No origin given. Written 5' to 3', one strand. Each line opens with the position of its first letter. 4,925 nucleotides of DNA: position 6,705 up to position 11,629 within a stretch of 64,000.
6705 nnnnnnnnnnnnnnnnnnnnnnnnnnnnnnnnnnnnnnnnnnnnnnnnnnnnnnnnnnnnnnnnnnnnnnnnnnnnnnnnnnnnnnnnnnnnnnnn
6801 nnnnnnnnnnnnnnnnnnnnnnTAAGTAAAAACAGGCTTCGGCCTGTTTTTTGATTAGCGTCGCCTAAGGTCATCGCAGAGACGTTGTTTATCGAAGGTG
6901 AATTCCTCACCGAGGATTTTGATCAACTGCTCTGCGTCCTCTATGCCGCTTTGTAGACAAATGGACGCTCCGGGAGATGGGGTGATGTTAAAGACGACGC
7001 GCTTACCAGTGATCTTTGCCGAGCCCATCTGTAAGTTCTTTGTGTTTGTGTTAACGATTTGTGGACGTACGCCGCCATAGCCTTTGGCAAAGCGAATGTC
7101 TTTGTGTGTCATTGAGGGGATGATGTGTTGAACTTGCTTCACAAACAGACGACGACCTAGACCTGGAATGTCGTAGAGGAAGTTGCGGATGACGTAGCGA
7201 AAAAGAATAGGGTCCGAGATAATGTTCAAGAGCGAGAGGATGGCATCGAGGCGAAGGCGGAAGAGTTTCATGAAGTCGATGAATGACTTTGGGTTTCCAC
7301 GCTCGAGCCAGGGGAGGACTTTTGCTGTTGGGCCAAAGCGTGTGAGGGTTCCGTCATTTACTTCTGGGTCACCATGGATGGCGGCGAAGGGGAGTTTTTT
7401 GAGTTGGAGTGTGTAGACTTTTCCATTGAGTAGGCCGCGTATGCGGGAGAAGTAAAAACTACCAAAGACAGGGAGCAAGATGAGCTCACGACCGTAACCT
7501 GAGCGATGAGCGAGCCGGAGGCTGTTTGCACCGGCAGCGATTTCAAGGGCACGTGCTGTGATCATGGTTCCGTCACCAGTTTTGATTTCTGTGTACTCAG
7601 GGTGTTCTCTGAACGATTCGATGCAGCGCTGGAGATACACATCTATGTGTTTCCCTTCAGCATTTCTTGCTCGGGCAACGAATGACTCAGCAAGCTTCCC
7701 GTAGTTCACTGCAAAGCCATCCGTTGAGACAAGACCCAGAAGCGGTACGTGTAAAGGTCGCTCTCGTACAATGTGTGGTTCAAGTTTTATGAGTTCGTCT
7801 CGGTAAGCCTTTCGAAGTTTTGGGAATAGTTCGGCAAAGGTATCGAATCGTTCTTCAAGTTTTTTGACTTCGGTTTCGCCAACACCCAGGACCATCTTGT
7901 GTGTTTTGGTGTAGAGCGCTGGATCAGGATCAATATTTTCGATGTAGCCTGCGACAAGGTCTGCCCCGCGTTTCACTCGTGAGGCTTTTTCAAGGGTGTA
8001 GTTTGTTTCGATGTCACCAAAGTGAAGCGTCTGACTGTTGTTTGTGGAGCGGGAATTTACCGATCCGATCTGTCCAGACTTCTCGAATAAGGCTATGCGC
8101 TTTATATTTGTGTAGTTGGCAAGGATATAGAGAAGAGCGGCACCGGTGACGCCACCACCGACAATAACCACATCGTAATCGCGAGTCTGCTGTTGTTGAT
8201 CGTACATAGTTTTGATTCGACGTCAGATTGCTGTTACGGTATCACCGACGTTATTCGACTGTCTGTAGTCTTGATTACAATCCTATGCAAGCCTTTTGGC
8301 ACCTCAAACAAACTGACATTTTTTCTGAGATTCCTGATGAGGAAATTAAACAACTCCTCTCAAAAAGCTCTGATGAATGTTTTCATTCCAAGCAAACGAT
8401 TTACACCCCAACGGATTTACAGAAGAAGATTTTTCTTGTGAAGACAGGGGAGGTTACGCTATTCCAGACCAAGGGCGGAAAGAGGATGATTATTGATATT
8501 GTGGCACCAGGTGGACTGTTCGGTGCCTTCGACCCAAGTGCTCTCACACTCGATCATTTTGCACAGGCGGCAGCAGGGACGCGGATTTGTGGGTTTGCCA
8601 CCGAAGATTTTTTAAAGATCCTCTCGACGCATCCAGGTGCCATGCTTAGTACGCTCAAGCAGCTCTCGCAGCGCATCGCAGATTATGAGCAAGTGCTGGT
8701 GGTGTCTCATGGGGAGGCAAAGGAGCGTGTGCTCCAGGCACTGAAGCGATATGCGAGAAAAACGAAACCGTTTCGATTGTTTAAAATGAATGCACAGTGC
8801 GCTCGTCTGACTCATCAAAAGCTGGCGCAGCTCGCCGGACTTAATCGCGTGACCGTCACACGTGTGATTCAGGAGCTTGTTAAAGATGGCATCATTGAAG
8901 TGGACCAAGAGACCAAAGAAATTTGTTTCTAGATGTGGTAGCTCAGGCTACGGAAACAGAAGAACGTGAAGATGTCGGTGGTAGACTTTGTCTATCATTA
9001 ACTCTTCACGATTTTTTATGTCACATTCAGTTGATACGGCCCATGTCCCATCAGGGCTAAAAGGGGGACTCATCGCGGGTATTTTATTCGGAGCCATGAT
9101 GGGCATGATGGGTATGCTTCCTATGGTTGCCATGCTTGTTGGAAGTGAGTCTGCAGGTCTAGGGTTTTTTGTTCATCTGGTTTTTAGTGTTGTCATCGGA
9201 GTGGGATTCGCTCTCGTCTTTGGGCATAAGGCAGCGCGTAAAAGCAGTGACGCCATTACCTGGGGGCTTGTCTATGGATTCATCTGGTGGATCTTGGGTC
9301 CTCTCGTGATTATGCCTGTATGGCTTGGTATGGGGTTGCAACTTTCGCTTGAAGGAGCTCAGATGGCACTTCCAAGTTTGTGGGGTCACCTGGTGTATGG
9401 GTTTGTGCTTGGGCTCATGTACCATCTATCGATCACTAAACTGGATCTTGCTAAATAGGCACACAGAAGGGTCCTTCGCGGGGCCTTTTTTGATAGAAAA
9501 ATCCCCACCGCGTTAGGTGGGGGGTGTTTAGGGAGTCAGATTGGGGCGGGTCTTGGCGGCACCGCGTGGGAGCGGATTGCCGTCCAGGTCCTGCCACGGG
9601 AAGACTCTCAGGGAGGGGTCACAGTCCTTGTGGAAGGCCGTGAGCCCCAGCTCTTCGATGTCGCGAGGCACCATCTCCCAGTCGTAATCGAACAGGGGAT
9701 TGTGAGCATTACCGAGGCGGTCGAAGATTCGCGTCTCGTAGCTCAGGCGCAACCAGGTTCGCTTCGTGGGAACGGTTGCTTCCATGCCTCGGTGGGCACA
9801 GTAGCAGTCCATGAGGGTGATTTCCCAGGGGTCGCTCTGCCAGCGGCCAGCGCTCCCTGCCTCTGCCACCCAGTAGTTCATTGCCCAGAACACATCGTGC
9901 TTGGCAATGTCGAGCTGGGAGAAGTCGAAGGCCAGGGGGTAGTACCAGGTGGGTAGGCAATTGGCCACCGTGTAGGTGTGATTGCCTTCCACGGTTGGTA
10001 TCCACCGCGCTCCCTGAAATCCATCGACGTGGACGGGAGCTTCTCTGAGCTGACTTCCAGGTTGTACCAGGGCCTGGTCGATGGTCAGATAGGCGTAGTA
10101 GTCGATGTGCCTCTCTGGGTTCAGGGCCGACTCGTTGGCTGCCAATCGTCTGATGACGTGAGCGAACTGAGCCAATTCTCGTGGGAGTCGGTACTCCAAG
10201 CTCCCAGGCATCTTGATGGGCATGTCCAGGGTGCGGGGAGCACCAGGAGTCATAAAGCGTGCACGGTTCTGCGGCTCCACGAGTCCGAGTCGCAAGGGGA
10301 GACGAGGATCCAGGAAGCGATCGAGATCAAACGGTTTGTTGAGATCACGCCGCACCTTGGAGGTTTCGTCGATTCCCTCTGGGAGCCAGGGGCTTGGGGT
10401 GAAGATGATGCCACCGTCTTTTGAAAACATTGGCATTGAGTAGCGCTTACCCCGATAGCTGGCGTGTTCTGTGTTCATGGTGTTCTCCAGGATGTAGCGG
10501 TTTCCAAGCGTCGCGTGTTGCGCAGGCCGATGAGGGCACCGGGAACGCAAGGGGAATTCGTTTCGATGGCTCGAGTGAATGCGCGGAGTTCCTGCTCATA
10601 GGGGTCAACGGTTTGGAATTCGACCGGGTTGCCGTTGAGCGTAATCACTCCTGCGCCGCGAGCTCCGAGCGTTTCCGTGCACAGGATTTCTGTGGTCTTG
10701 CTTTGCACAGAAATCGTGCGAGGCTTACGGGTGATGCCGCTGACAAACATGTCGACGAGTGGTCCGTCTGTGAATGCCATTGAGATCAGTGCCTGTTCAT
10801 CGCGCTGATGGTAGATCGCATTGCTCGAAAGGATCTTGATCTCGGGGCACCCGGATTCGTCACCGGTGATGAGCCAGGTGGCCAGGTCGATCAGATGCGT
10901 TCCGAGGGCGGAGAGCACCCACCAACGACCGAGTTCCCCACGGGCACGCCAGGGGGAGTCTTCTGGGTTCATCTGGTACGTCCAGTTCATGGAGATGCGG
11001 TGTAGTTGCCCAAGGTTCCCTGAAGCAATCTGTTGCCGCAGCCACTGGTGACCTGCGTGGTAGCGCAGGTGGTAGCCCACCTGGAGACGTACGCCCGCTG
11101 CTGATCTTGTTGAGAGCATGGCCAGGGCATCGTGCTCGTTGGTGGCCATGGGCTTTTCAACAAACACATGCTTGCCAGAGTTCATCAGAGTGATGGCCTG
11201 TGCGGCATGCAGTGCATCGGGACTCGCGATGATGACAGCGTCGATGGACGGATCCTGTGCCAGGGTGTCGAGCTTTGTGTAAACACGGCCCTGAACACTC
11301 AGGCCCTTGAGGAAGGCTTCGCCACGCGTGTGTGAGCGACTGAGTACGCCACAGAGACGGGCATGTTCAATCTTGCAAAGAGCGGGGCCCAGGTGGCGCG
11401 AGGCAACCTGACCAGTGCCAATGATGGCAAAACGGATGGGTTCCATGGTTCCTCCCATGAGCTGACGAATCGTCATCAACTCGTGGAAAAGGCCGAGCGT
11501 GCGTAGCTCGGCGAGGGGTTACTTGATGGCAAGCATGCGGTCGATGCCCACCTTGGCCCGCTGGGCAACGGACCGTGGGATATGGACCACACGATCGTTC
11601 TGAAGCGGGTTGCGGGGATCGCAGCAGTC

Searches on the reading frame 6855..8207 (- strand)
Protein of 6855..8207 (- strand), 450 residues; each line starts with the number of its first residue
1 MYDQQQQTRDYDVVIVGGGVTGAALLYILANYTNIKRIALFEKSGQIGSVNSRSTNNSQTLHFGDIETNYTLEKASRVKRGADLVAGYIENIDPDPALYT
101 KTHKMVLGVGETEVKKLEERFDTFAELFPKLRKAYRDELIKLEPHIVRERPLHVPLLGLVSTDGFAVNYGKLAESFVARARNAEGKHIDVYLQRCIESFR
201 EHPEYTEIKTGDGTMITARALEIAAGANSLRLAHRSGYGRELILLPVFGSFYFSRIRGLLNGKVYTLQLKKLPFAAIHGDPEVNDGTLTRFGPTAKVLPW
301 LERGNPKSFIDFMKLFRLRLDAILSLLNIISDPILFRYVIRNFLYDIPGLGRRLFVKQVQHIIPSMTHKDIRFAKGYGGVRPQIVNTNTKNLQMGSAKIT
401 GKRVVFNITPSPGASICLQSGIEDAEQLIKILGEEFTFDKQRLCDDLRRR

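Call 41: search_protein_families(library=pfam, proteins=[window:6855-8207:-], max_evalue=0.001)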
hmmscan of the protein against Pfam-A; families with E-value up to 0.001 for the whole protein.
window:6855-8207:- (450 aa): 3 families
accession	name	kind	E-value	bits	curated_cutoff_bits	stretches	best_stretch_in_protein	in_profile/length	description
PF06039.21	Mqo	-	7.3e-22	78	27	1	10-423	2-439/489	Malate:quinone oxidoreductase (Mqo)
PF01266.30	DAO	-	2.3e-19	70.6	27.9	1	12-382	1-312/353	FAD dependent oxidoreductase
PF13450.12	NAD_binding_8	-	0.00095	19.8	21.9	0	15-55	1-40/68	NAD(P)-binding Rossmann-like domain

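Call 48: search_protein_families(library=ncbifam, proteins=[window:6855-8207:-], max_evalue=0.001)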
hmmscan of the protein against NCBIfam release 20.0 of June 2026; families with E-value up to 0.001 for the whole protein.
window:6855-8207:- (450 aa): 21 families
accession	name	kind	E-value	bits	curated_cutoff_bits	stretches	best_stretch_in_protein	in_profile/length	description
NF003611.0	PRK05257.3-2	subfamily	9.3e-25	87.2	499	1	7-420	2-439/497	malate:quinone oxidoreductase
NF008726.1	PRK11728.1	equivalog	4.5e-24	85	299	1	11-420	1-383/389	L-2-hydroxyglutarate oxidase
NF003612.0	PRK05257.3-3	equivalog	1.2e-17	63.5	742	1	5-417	6-442/498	malate:quinone oxidoreductase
TIGR01320.1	mal_quin_oxido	equivalog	1.3e-14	53.8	549.95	1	104-419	109-432/482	malate dehydrogenase (quinone)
NF003604.0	PRK05257.1-3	subfamily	2e-14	52.8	737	2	6-75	3-72/500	malate:quinone oxidoreductase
NF003608.0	PRK05257.2-4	subfamily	4.5e-14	51.6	733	1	5-420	3-442/498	malate:quinone oxidoreductase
NF003613.0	PRK05257.3-4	subfamily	7.2e-14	51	728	1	9-424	4-443/494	malate:quinone oxidoreductase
NF003606.0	PRK05257.2-1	subfamily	3e-13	49.6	425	1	104-421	119-444/497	malate:quinone oxidoreductase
NF003610.0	PRK05257.3-1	equivalog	5.6e-13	48.3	745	1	5-344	4-368/495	malate:quinone oxidoreductase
NF009875.0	PRK13339.1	subfamily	1e-12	47.4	623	2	109-418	120-439/498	malate:quinone oxidoreductase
NF003605.0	PRK05257.1-4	subfamily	1.8e-11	43.2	666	1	4-75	24-95/545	malate:quinone oxidoreductase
NF003614.0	PRK05257.3-5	equivalog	4.4e-09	35.4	850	1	4-296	4-325/499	malate:quinone oxidoreductase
NF003607.0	PRK05257.2-3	equivalog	4.6e-09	35.4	734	1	4-419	6-441/497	malate:quinone oxidoreductase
NF033460.1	glycerol3P_ox_II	equivalog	1.9e-08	33.9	460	1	11-238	2-217/361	type 2 glycerol-3-phosphate oxidase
NF003609.0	PRK05257.2-5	equivalog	2.6e-08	32.8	586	1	11-265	5-285/488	malate:quinone oxidoreductase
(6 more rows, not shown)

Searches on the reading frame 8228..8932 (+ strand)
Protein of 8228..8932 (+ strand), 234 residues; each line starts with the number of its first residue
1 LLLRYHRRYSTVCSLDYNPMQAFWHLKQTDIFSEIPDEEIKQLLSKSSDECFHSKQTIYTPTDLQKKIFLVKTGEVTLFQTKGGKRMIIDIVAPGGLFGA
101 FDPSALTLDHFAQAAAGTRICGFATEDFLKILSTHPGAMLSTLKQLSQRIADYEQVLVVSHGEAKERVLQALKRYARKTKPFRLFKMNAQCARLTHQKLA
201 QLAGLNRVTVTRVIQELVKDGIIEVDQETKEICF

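Call 48: search_protein_families(library=ncbifam, proteins=[window:8228-8932:+], max_evalue=0.001)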
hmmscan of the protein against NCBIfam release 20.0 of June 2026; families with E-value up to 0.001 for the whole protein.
window:8228-8932:+ (234 aa): 7 families
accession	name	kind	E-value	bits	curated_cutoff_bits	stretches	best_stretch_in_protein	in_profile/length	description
NF008732.0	PRK11753.1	equivalog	5.2e-14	52.2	266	1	35-228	11-206/214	cAMP-activated global transcriptional regulator CRP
NF045989.1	TransRegFnrLRhodb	equivalog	2.3e-09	36.9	300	1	32-228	21-220/245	transcriptional regulator FnrL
TIGR03697.1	NtcA_cyano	equivalog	1.4e-08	34.8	244.95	1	56-228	2-178/193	global nitrogen regulator NtcA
NF053664.1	TransRegPtrACyano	equivalog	1.9e-08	33.8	300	1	64-230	26-187/196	Crp/Fnr family transcriptional regulator PtrA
NF010499.0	PRK13918.1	equivalog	1.5e-06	27.8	274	1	57-224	22-183/205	CRP/FNR family transcriptional regulator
NF008365.0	PRK11161.1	subfamily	2e-06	27.3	228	1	51-227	51-228/250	fumarate/nitrate reduction transcriptional regulator Fnr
NF050806.1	TransRegFixKCaul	equivalog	0.00022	20.5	300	1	46-225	22-196/215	transcriptional regulator FixK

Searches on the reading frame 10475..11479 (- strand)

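Call 40: search_protein_families(library=pfam, proteins=[window:10475-11479:-], max_evalue=0.001)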
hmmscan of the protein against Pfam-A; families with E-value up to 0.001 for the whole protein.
window:10475-11479:- (334 aa): 3 families
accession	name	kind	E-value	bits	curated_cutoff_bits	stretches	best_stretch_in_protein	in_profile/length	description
PF01408.29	GFO_IDH_MocA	-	3.1e-27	96.1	24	1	15-136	1-120/120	Oxidoreductase family, NAD-binding Rossmann fold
PF22725.1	GFO_IDH_MocA_C3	-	3.8e-12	46.7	27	1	145-269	2-120/124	GFO/IDH/MocA C-terminal domain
PF02894.22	GFO_IDH_MocA_C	-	4.4e-05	23.8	22.9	1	148-253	1-108/218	Oxidoreductase family, C-terminal alpha/beta domain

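Call 48: search_protein_families(library=ncbifam, proteins=[window:10475-11479:-], max_evalue=0.001)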
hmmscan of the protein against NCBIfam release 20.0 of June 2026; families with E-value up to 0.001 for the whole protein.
window:10475-11479:- (334 aa): 10 families
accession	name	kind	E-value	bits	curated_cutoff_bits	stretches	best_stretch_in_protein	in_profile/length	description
TIGR04380.1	myo_inos_iolG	equivalog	2.1e-28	99.2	355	1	15-166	2-152/330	inositol 2-dehydrogenase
NF041392.1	XylDh_Gfo6_Halo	equivalog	1e-19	70.6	350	1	11-325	13-335/350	D-xylose 1-dehydrogenase Gfo6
NF052679.1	InsChiInosDhIolG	equivalog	1.7e-18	66.7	540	1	15-164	3-153/343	bifunctional inositol 2-dehydrogenase/D-chiro-inositol 1-dehydrogenase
NF052479.1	LevoglcsnDh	equivalog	2.4e-17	62.7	650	1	71-205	66-203/386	levoglucosan dehydrogenase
NF040723.1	UDP-GlcNAcDh_Arch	equivalog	1.7e-16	60.6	450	1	15-239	1-208/302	UDP-N-acetylglucosamine 3-dehydrogenase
NF008607.0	PRK11579.1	subfamily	1.2e-13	50.8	330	1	13-204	3-189/346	oxidoreductase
NF058561.1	BT_2158_fam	equivalog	3.9e-10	38.9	750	1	76-164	94-182/487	glycoside 3-dehydrogenase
NF058563.1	BT_2159_fam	equivalog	3.4e-09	36.2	650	1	15-204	1-183/350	disaccharide 3-dehydrogenase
NF007574.0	PRK10206.1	equivalog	4.6e-08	32.5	352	1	16-169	4-156/345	oxidoreductase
TIGR01761.1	thiaz-red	subfamily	5.6e-05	22.8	188.8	1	35-149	23-137/350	thiazolinyl imide reductase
